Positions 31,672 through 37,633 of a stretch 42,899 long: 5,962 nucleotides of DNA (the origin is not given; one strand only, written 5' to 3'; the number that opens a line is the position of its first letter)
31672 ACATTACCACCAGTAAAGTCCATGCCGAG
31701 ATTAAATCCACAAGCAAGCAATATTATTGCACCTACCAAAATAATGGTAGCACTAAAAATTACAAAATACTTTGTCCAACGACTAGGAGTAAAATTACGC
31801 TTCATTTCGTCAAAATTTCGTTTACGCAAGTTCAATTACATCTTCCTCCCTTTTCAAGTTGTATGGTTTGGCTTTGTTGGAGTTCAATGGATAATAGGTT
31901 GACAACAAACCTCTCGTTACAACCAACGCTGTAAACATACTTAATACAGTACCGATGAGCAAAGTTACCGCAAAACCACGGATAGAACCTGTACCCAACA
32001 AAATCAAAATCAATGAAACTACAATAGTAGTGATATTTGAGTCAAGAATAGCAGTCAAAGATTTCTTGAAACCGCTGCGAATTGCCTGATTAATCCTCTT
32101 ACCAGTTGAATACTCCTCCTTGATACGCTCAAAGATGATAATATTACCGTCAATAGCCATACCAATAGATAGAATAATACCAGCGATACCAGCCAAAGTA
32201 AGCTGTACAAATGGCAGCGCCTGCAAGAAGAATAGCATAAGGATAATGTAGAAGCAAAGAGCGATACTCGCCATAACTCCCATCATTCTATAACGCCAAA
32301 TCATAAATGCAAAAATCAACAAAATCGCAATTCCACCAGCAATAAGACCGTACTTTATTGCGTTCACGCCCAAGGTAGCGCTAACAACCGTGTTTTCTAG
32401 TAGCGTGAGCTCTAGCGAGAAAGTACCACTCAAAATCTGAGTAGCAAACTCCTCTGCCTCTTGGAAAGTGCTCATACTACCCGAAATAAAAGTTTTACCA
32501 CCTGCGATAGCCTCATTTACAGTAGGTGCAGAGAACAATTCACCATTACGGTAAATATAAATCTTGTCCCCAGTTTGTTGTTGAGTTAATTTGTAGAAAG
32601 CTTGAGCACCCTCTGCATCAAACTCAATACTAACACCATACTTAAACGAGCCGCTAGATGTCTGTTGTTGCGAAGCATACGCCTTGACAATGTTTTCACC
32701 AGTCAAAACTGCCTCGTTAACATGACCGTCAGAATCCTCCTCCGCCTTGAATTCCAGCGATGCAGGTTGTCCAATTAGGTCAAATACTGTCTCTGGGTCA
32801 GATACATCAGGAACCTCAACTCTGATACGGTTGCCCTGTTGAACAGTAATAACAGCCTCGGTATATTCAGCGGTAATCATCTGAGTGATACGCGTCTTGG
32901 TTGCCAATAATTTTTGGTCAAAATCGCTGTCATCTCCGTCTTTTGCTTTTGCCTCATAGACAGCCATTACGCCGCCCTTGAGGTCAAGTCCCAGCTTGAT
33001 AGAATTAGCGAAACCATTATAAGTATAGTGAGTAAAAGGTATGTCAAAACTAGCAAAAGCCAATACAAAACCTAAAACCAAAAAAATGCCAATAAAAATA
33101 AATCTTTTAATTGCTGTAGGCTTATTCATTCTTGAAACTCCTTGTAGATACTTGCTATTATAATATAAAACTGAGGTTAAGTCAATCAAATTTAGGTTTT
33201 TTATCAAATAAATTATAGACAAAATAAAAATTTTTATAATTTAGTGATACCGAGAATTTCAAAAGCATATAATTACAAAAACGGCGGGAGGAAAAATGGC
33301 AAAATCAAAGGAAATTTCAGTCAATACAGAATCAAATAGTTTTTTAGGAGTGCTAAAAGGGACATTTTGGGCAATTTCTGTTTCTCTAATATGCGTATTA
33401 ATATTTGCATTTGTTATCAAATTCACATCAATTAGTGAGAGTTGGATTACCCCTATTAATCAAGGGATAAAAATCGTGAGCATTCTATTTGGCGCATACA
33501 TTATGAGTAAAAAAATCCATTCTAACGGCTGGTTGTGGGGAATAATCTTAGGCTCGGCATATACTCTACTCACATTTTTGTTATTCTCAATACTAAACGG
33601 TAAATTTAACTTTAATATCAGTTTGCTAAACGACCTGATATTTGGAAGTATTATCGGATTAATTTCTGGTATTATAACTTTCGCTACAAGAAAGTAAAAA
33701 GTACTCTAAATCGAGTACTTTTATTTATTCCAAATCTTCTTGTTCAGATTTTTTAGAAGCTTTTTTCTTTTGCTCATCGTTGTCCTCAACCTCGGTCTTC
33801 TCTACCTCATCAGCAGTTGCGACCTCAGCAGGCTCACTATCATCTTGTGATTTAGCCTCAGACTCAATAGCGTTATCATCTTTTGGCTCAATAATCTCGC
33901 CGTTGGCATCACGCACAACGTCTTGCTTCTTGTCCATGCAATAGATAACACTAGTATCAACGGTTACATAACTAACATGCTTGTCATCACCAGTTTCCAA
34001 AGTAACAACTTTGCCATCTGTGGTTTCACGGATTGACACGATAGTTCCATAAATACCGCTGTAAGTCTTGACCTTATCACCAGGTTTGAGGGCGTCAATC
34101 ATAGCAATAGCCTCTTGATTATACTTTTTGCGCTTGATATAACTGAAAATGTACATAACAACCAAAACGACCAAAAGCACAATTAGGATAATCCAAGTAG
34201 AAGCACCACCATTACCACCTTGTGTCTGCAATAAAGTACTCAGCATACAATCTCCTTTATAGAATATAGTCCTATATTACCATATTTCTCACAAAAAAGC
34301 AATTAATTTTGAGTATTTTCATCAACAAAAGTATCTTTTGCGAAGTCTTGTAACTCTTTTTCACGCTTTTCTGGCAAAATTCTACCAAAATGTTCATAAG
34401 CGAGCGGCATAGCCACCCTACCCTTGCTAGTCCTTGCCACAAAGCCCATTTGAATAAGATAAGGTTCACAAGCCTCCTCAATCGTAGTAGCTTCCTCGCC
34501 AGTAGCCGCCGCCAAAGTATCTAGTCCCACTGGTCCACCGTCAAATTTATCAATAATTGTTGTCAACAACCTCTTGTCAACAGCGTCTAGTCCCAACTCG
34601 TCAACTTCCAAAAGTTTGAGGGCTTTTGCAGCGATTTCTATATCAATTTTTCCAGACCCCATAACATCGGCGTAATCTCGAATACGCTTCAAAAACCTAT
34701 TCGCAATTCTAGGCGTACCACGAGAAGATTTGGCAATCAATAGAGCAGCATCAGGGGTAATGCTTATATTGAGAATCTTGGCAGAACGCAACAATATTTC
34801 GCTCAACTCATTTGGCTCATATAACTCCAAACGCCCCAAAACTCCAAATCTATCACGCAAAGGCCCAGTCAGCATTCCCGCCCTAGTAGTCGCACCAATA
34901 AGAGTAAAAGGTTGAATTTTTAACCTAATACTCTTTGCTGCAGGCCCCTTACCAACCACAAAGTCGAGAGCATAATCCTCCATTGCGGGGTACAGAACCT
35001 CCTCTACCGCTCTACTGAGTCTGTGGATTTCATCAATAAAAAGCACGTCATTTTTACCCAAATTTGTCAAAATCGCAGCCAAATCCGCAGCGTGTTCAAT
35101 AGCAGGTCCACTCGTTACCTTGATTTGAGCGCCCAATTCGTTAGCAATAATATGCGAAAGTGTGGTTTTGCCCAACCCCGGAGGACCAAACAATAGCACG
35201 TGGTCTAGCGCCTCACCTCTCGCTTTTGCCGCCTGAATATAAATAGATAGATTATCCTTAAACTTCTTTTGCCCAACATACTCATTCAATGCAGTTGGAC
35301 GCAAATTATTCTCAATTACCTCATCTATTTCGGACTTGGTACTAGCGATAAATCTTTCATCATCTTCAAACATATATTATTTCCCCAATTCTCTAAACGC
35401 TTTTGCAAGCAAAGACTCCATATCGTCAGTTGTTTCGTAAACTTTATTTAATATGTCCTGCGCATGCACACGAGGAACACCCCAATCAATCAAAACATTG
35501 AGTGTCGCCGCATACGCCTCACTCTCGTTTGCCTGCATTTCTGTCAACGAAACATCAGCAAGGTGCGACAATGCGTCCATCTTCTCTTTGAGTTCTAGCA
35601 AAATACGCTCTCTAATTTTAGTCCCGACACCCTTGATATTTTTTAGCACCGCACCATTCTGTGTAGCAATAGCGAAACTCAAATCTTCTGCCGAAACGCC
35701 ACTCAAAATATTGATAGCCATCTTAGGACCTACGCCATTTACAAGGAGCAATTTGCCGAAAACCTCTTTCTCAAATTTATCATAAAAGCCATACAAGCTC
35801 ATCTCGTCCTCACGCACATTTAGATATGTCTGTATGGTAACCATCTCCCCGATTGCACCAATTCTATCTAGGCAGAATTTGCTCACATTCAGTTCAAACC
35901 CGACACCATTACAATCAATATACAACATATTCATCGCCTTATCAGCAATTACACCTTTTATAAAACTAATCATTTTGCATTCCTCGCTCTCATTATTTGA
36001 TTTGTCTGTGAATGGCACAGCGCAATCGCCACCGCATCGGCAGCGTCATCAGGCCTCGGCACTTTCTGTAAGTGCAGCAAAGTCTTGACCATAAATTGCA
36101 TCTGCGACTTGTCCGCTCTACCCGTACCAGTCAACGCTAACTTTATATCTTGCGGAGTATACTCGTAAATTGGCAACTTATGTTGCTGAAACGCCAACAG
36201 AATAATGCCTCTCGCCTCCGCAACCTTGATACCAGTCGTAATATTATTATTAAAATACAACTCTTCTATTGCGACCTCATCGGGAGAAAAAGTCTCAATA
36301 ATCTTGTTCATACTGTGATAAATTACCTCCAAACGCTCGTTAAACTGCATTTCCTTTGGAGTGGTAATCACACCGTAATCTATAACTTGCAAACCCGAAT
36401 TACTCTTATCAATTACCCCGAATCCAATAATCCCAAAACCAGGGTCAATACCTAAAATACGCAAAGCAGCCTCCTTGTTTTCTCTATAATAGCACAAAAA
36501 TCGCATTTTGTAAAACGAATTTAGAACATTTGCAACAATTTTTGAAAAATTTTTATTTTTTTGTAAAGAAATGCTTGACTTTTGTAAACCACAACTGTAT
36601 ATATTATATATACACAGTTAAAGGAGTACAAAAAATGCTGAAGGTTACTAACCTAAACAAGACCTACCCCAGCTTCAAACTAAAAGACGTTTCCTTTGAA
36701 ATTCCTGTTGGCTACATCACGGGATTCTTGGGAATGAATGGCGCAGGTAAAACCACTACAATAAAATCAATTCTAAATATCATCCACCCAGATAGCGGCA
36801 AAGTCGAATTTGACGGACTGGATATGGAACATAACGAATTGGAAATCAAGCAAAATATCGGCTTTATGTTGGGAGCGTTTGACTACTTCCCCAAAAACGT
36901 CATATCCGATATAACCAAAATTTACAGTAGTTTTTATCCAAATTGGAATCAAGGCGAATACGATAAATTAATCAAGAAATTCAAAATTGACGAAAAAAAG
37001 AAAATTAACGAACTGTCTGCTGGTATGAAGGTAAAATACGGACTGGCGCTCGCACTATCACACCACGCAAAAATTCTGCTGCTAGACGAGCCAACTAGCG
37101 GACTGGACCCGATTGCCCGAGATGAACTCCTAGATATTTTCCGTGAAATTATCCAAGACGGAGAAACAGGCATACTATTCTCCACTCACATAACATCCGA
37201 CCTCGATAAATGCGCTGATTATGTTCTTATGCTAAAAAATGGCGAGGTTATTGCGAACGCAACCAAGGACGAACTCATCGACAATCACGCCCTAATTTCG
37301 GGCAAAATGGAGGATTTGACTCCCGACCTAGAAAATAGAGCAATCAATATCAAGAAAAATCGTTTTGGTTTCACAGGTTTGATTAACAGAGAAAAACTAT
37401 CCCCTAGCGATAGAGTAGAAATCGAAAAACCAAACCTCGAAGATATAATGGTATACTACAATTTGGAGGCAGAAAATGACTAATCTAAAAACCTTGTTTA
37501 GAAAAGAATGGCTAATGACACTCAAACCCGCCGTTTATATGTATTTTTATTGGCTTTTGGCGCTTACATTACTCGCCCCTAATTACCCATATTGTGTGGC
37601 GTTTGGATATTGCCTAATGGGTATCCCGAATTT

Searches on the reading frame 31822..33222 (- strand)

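Call 13: search_protein_families(library=pfam, proteins=[window:31822-33222:-], max_evalue=0.01)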
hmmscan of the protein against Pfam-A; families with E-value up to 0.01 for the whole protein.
window:31822-33222:- (466 aa): 5 families
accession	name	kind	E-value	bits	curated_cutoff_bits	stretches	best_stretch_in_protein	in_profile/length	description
PF22599.2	SecDF_P1_head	-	2.4e-18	66.5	27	1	170-267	18-111/114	SecDF, P1 head subdomain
PF02355.23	SecD_SecF_C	-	1e-17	64.6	20.5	1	271-443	12-186/189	Protein export membrane protein SecD/SecF, C-terminal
PF21760.3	SecD_1st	-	3.6e-11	42.8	27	1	121-162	18-59/60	Protein translocase subunit SecDF, P1 domain, N-terminal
PF04964.19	Flp_Fap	-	9.4e-05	22.6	32.2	1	285-305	7-27/46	Flp/Fap pilin component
PF03176.21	MMPL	-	0.0011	18.4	20.5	1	305-436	166-295/333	MMPL family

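Call 14: search_protein_families(library=phrogs, proteins=[window:31822-33222:-], max_evalue=0.001)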
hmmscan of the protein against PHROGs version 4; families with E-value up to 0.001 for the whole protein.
window:31822-33222:- (466 aa): 1 family
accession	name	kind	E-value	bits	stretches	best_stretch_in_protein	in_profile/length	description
phrog_7301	-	unknown function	4.5e-11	42.2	1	289-449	334-495/1035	-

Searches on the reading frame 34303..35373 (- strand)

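Call 13: search_protein_families(library=pfam, proteins=[window:34303-35373:-], max_evalue=0.01)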
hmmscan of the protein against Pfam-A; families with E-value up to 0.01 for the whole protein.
window:34303-35373:- (356 aa): 20 families
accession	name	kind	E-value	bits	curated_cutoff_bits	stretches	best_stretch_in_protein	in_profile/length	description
PF05496.18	RuvB_N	-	7.9e-80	266.6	27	1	24-182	1-159/159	Holliday junction DNA helicase RuvB P-loop domain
PF17864.7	AAA_lid_4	-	1.9e-29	101.7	27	1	185-258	1-74/74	RuvB AAA lid domain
PF05491.19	RuvB_C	-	2.9e-22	78.9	24.7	1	259-329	1-71/72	RuvB C-terminal winged helix domain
PF00004.35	AAA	-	5.5e-20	72.6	21.2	1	59-178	1-125/131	ATPase family associated with various cellular activities (AAA)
PF07728.20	AAA_5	-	2.2e-08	34.6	22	1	58-176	1-139/139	AAA domain (dynein-related subfamily)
PF13191.12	AAA_16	-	1.2e-05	26.3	32.6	1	51-102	20-73/167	AAA ATPase domain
PF13173.12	AAA_14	-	5.2e-05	23.7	27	1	59-139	5-94/129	AAA domain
PF01078.27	Mg_chelatase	-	0.00012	22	20.3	0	33-78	6-44/207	Magnesium chelatase, subunit ChlI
PF13401.12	AAA_22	-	0.00021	22.1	27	0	59-82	8-31/130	AAA domain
PF20720.3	nSTAND3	-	0.00024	21.3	27.2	1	53-115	14-73/155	Novel STAND NTPase 3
PF06068.19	TIP49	-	0.00026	20.7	23.8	1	31-87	25-81/347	TIP49 P-loop domain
PF14532.12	Sigma54_activ_2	-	0.00093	19.9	25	1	58-128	23-90/138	Sigma-54 interaction domain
PF00910.28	RNA_helicase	-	0.0015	19.5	21.5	1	59-120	1-62/105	RNA helicase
PF03266.21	NTPase_1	-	0.002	18.4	23.9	0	58-85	1-29/168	NTPase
PF05673.19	DUF815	-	0.0026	17.4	23.8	1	23-116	21-116/249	Protein of unknown function (DUF815)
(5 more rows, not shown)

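Call 14: search_protein_families(library=phrogs, proteins=[window:34303-35373:-], max_evalue=0.001)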
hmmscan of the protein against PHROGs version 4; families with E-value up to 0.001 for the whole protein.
window:34303-35373:- (356 aa): 10 families
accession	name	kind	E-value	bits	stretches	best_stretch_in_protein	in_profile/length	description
phrog_168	-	DNA, RNA and nucleotide metabolism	1.6e-25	91.4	1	16-257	7-228/314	clamp loader of DNA polymerase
phrog_5846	-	DNA, RNA and nucleotide metabolism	1.7e-21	78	1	22-133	8-120/380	clamp loader of DNA polymerase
phrog_11838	-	DNA, RNA and nucleotide metabolism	7.4e-08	33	1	24-84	11-68/420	clamp loader of DNA polymerase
phrog_16448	-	other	1.9e-07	30.8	1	35-185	429-592/680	ATPase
phrog_3757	-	unknown function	5.2e-07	30.4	1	12-85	88-155/367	-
phrog_7485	-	unknown function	7.4e-06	26.1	1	59-121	230-291/430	-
phrog_296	-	integration and excision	8.2e-06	25.8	0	59-125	321-384/626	DNA transposition protein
phrog_9172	-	unknown function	9.6e-05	22.4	1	27-84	78-135/509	-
phrog_50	-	DNA, RNA and nucleotide metabolism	0.00041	20.5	1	54-116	367-442/570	DnaC-like helicase loader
phrog_3277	-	DNA, RNA and nucleotide metabolism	0.00046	21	0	58-116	12-87/168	DnaC-like helicase loader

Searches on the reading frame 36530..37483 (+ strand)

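Call 13: search_protein_families(library=pfam, proteins=[window:36530-37483:+], max_evalue=0.01)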
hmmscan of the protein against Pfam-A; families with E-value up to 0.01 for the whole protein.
window:36530-37483:+ (317 aa): 3 families
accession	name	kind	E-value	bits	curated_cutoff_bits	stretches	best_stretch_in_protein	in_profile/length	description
PF00005.33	ABC_tran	-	6.1e-25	88.9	25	1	51-190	1-137/137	ABC transporter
PF13304.12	AAA_21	-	1.6e-12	48.6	27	1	139-220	181-298/304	AAA domain, putative AbiEii toxin, Type IV TA system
PF13175.12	AAA_15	-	0.0006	20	32.1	0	56-160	17-127/374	AAA ATPase domain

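Call 14: search_protein_families(library=phrogs, proteins=[window:36530-37483:+], max_evalue=0.001)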
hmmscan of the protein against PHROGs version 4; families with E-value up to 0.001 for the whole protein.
window:36530-37483:+ (317 aa): 6 families
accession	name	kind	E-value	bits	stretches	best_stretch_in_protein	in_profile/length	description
phrog_293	-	moron, auxiliary metabolic gene and host takeover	4.1e-62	211.5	1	33-289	420-670/1058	ABC transporter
phrog_2392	-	moron, auxiliary metabolic gene and host takeover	1.2e-24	87.7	2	51-112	497-559/726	ABC transporter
phrog_23675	-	unknown function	5.4e-24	85.6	1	125-252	2-128/143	-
phrog_21263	-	unknown function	2.1e-10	40.4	1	161-259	827-932/940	-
phrog_3940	-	unknown function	2.8e-08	34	1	178-220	252-294/537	-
phrog_77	-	DNA, RNA and nucleotide metabolism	0.00018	21.1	0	155-236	855-945/967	SbcC-like subunit of palindrome specific endonuclease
